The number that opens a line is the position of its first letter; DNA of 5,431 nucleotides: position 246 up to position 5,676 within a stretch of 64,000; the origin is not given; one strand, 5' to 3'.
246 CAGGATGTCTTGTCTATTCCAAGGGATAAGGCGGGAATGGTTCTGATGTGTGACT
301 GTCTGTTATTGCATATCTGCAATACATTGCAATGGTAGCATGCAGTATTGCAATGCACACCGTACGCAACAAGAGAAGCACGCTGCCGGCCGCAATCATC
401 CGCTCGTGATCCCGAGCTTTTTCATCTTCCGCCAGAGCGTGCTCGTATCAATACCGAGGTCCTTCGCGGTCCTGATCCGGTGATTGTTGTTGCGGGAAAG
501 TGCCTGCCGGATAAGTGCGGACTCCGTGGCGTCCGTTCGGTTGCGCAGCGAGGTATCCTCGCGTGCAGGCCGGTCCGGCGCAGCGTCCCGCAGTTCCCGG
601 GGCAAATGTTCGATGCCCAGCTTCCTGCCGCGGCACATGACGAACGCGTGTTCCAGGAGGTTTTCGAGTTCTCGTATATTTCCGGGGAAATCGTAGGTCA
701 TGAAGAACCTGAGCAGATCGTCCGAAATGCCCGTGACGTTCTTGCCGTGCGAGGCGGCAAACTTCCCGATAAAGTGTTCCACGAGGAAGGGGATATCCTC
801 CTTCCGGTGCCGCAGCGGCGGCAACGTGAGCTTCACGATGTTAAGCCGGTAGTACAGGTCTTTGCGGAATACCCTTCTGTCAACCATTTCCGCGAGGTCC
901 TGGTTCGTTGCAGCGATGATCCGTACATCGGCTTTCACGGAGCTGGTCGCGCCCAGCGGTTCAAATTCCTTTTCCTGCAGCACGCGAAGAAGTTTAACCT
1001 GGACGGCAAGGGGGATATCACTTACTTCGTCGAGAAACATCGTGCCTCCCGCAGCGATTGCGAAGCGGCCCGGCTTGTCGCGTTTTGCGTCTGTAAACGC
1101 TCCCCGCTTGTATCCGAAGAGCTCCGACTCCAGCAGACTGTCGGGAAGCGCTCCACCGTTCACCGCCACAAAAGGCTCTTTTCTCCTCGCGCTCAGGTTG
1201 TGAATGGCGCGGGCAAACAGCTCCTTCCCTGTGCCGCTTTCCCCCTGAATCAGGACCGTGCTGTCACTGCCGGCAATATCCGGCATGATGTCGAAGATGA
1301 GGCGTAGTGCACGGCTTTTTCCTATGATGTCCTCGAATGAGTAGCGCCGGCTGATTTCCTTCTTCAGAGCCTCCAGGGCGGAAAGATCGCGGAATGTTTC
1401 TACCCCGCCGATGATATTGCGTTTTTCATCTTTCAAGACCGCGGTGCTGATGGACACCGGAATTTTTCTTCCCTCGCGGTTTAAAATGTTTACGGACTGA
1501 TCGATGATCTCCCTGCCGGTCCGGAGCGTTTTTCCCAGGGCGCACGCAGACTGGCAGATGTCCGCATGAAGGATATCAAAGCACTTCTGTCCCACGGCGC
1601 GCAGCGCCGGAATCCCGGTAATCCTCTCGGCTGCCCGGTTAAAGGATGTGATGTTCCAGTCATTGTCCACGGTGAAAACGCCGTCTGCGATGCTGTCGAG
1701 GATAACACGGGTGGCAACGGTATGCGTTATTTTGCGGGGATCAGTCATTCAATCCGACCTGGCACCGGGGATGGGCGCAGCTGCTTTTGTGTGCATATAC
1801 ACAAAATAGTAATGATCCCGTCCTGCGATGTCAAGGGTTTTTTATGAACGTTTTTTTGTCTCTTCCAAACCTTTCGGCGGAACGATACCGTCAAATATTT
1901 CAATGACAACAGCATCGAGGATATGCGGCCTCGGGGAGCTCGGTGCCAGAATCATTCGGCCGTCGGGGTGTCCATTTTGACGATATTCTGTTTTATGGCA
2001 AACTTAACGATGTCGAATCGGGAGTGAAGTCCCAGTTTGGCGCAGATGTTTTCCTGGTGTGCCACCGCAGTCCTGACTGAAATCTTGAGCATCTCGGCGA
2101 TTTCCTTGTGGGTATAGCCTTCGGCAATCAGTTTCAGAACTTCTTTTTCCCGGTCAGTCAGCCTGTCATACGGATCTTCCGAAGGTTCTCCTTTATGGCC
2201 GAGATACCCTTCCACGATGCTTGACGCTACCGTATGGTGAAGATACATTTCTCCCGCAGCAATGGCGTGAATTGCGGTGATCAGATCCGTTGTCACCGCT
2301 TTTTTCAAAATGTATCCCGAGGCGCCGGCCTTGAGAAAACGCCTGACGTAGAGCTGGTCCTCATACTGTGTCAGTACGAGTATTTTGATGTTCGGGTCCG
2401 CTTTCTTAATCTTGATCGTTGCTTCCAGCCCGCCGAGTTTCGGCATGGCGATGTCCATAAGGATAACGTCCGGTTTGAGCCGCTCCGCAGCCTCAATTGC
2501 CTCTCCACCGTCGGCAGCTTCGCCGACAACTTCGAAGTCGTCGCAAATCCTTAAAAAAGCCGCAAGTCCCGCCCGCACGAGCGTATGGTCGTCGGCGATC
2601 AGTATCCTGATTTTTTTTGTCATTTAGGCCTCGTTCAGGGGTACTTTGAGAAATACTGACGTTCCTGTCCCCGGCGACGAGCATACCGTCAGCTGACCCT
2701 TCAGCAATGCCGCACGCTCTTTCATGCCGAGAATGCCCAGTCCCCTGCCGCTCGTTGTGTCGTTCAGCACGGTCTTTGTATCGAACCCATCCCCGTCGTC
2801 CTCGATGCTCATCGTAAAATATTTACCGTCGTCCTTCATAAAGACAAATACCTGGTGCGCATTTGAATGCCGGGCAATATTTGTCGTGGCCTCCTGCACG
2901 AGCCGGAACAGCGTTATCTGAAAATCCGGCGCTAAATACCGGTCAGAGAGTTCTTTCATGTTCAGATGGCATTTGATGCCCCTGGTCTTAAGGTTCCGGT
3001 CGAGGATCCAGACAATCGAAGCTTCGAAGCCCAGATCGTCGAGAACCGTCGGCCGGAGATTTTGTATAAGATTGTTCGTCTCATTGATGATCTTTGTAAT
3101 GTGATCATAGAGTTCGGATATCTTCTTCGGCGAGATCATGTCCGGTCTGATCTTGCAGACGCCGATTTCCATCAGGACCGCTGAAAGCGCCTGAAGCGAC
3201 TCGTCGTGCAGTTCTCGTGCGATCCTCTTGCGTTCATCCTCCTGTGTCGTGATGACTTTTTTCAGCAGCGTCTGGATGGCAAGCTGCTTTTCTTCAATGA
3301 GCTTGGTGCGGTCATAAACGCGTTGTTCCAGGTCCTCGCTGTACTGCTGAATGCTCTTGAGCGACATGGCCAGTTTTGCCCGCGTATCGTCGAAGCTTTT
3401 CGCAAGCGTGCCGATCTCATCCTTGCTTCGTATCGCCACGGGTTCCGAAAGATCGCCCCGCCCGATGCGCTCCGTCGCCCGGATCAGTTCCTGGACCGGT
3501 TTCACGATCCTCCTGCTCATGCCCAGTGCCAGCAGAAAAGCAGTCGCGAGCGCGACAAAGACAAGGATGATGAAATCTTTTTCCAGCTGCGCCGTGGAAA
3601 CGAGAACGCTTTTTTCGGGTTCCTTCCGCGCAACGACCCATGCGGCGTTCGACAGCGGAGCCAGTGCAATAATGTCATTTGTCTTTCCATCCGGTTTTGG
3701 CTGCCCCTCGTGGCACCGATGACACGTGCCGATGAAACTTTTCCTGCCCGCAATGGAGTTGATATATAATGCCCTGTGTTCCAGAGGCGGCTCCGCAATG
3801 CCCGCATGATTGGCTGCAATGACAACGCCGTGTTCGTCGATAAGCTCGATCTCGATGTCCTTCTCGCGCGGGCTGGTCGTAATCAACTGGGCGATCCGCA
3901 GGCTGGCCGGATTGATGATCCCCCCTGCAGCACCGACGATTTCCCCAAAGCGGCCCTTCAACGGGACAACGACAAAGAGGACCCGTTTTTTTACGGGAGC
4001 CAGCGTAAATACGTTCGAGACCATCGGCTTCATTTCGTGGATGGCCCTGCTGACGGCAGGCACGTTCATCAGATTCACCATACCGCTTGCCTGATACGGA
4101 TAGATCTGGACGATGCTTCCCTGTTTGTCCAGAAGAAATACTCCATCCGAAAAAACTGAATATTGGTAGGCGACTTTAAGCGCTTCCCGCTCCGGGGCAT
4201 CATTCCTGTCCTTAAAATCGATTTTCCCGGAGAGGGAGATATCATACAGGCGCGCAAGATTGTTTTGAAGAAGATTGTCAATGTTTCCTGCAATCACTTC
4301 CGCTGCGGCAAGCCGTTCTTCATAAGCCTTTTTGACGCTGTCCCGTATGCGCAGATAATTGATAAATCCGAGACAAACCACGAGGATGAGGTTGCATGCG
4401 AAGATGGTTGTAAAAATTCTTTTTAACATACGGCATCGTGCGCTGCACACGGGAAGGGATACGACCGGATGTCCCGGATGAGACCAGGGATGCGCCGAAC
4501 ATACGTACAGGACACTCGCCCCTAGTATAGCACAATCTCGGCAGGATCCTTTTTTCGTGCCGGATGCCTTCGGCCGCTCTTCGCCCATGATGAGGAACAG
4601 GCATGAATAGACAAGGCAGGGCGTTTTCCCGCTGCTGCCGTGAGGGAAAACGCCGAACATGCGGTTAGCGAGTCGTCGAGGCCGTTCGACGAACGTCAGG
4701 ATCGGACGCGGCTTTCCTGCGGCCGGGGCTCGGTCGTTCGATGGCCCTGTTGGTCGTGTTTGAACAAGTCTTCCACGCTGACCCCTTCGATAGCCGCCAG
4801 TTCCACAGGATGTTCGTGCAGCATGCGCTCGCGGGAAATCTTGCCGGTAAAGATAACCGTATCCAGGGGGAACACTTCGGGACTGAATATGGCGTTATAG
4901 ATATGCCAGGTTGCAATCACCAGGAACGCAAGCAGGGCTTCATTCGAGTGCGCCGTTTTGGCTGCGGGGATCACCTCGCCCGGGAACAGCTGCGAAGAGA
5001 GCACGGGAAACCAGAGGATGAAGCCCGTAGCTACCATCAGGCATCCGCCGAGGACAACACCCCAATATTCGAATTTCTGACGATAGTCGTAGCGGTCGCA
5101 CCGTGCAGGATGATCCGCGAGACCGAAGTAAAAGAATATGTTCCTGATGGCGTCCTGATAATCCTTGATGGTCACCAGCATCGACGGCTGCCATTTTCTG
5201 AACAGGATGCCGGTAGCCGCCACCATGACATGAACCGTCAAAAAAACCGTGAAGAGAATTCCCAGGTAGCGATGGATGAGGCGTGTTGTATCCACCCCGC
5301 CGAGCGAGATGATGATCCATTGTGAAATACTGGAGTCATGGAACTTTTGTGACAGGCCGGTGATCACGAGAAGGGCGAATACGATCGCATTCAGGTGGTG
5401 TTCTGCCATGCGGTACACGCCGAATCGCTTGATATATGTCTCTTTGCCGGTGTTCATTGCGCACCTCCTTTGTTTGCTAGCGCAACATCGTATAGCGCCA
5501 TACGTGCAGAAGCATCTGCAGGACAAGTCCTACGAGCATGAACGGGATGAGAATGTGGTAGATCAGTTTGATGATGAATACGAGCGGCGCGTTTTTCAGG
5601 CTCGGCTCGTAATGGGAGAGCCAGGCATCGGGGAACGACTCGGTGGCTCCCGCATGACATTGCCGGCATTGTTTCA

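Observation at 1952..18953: Mirror-image duplication of a cytochrome c / cytochrome b / two-component redox module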

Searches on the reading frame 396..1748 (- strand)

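Call 35: search_protein_families(library=pfam, proteins=[window:396-1748:-], max_evalue=0.00001)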
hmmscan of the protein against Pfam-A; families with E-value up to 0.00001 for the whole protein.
window:396-1748:- (450 aa): 9 families
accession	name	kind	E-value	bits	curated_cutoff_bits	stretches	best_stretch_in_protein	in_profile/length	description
PF00158.32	Sigma54_activat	-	1.1e-67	227.4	20.2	1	141-307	1-167/168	Sigma-54 interaction domain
PF25601.1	AAA_lid_14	-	5.2e-28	97.1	27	1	313-395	1-83/87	AAA+ ATPase lid domain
PF14532.12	Sigma54_activ_2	-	5.9e-19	69.1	25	1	142-312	1-138/138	Sigma-54 interaction domain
PF13426.13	PAS_9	-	9e-13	48.8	27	1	22-123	2-102/103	PAS domain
PF00989.32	PAS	-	1.1e-10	42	22.6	1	14-121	4-112/113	PAS fold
PF02954.25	HTH_8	-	9.6e-10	38.5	22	1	408-445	5-42/42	Bacterial regulatory protein, Fis family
PF08448.16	PAS_4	-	3.9e-09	37.2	23.1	1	17-125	1-108/110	PAS fold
PF07728.20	AAA_5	-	5e-09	36.7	22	1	165-283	2-123/139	AAA domain (dynein-related subfamily)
PF13188.13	PAS_8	-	1.1e-07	31.9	21.8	1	14-65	4-55/65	PAS domain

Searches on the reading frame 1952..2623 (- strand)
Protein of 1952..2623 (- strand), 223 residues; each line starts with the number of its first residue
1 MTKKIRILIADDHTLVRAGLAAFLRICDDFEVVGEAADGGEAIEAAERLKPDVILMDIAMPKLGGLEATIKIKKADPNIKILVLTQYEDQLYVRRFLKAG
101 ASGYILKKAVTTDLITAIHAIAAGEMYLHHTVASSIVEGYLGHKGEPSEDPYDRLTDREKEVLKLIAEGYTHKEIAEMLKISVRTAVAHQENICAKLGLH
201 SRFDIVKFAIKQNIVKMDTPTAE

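Call 4: search_protein_families(library=pfam, proteins=[window:1952-2623:-], max_evalue=0.01)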
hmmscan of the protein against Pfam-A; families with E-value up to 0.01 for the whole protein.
window:1952-2623:- (223 aa): 8 families
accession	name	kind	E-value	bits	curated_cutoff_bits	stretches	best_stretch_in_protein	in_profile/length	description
PF00072.30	Response_reg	-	4.8e-28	98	30.2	1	7-118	1-110/111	Response regulator receiver domain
PF00196.25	GerE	-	3.4e-17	62.2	23.5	1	154-209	2-57/57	Bacterial regulatory proteins, luxR family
PF08281.18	Sigma70_r4_2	-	8.3e-07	29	25.7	1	154-185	10-42/54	Sigma-70, region 4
PF04545.22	Sigma70_r4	-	2.3e-06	27.5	24.1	1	153-191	3-42/50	Sigma-70, region 4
PF13384.12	HTH_23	-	2.9e-05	24.2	24.6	1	161-186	9-34/50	Homeodomain-like domain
PF02796.21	HTH_7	-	0.0015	19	23.8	1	160-185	12-37/45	Helix-turn-helix domain of resolvase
PF13551.12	HTH_29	-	0.0029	18.1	28.1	0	160-190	2-33/64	Winged helix-turn helix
PF02310.24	B12-binding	-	0.0074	16.5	32.1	0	19-83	19-86/121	B12 binding domain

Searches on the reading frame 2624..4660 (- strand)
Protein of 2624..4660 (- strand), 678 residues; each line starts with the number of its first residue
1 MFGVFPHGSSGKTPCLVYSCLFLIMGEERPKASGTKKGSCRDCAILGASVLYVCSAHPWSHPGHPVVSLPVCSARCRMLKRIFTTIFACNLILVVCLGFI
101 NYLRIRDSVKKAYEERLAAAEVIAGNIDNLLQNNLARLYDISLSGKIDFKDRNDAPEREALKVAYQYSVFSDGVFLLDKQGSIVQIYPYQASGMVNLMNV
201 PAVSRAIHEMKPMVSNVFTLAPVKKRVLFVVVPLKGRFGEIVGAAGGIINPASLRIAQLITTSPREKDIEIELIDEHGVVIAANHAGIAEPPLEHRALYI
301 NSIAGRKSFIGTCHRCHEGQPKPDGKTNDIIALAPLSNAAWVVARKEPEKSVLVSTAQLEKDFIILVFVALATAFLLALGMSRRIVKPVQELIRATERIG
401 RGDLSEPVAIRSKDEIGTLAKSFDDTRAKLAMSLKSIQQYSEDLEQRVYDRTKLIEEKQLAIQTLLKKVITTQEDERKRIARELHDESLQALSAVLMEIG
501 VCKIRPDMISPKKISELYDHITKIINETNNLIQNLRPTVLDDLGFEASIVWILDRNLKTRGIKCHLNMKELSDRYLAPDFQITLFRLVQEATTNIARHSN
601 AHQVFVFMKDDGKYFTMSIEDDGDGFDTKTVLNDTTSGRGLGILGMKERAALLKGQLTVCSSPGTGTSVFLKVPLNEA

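Call 4: search_protein_families(library=pfam, proteins=[window:2624-4660:-], max_evalue=0.01)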
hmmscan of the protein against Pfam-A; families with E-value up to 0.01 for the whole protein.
window:2624-4660:- (678 aa): 4 families
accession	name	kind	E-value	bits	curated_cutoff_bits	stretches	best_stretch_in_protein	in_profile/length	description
PF00672.30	HAMP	-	5.8e-15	55.8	25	1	381-430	2-51/53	HAMP domain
PF02518.31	HATPase_c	-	2.1e-13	51.1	26.4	1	582-676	4-110/111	Histidine kinase-, DNA gyrase B-, and HSP90-like ATPase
PF07730.19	HisKA_3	-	3.7e-10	40.6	24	1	476-540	1-68/68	Histidine kinase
PF13581.12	HATPase_c_2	-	1.3e-05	25.6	27.4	1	588-644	36-105/127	Histidine kinase-like ATPase domain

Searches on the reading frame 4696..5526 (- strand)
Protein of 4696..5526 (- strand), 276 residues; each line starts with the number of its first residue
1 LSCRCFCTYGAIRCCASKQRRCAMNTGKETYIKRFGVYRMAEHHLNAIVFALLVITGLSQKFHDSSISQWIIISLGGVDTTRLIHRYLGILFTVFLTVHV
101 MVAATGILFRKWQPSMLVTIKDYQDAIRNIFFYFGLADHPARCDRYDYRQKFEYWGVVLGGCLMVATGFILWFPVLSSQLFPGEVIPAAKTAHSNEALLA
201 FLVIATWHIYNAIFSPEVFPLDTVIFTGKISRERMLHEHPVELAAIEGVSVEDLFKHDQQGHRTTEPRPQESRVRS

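Call 4: search_protein_families(library=pfam, proteins=[window:4696-5526:-], max_evalue=0.01)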
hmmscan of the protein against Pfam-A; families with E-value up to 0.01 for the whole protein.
window:4696-5526:- (276 aa): 3 families
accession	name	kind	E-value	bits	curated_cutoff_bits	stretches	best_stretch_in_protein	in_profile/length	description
PF01292.26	Ni_hydr_CYTB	-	1.2e-13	51.7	30.1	1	40-216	7-166/179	Prokaryotic cytochrome b561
PF14358.11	DUF4405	-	3.6e-07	31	26.7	1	47-101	7-63/66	Domain of unknown function (DUF4405)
PF01794.25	Ferric_reduct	-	0.0081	16.7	28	0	77-133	29-78/121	Ferric reductase like transmembrane component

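Call 7: search_protein_families(library=ncbifam, proteins=[window:4696-5526:-], max_evalue=0.01)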
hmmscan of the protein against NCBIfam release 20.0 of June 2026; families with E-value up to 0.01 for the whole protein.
window:4696-5526:- (276 aa): 4 families
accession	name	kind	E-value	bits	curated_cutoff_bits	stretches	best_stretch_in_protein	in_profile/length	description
TIGR01583.1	formate-DH-gamm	equivalog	9.4e-14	51.9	115.85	1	32-217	2-174/204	formate dehydrogenase subunit gamma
NF007924.0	PRK10639.1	equivalog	5.1e-13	49.2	341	1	28-215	3-174/211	formate dehydrogenase cytochrome b556 subunit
NF007558.0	PRK10179.1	equivalog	1.7e-09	37.6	339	1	36-247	11-205/217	formate dehydrogenase-N subunit gamma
TIGR02125.1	CytB-hydogenase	equivalog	0.00021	20.8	121.5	1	43-173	11-140/212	Ni/Fe-hydrogenase, b-type cytochrome subunit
